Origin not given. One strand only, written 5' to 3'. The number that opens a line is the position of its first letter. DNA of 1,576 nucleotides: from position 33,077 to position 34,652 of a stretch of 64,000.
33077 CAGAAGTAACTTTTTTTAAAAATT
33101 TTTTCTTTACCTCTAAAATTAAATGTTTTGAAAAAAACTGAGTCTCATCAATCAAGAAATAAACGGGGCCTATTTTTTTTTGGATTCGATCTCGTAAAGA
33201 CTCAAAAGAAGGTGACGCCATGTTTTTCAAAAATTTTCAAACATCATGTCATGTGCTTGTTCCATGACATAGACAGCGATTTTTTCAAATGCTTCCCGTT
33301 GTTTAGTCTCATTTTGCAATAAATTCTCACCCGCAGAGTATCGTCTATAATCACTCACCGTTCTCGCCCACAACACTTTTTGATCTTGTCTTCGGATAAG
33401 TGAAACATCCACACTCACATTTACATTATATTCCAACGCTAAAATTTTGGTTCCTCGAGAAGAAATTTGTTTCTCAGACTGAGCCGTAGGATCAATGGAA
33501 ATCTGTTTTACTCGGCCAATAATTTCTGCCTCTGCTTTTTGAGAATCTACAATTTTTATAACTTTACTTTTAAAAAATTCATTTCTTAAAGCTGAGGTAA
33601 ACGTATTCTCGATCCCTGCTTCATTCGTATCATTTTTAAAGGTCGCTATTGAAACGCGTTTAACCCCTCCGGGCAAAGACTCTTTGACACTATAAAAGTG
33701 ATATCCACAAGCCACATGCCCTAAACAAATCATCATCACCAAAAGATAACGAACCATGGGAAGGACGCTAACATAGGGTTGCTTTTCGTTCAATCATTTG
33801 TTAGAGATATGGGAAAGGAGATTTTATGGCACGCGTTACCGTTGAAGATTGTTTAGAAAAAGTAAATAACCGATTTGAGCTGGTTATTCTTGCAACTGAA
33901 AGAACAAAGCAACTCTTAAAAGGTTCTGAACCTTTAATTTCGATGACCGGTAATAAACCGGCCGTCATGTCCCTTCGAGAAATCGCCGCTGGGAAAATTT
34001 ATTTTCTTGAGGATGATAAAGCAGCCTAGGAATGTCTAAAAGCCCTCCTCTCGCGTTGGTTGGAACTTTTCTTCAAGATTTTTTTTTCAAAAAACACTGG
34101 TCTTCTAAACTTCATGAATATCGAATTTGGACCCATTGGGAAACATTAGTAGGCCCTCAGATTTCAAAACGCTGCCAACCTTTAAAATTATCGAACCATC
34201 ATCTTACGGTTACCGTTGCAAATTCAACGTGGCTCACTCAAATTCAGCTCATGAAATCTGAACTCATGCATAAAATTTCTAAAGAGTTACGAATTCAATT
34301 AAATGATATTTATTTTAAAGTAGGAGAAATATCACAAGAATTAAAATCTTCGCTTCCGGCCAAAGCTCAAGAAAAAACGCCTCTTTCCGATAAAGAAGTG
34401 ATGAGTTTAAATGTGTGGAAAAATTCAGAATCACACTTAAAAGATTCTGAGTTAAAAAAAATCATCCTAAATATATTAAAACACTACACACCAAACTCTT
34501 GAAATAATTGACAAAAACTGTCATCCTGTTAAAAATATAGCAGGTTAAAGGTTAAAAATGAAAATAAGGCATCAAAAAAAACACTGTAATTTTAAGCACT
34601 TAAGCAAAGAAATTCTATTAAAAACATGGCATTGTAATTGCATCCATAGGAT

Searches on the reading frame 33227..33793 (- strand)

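Call 89: search_protein_families(library=pfam, proteins=[window:33227-33793:-], max_evalue=0.01)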
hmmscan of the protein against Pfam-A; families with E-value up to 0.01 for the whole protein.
window:33227-33793:- (188 aa): 1 family
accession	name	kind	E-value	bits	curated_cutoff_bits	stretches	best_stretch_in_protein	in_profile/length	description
PF04390.17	LptE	-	2.7e-11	44.6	23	1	45-173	2-107/118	Lipopolysaccharide-assembly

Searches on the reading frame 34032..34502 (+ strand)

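Call 89: search_protein_families(library=pfam, proteins=[window:34032-34502:+], max_evalue=0.01)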
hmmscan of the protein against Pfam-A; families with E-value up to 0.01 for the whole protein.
window:34032-34502:+ (156 aa): 1 family
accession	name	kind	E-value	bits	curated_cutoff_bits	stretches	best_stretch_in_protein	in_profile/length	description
PF05258.17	DciA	-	6.2e-21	74.9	24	1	10-93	2-87/89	Dna[CI] antecedent, DciA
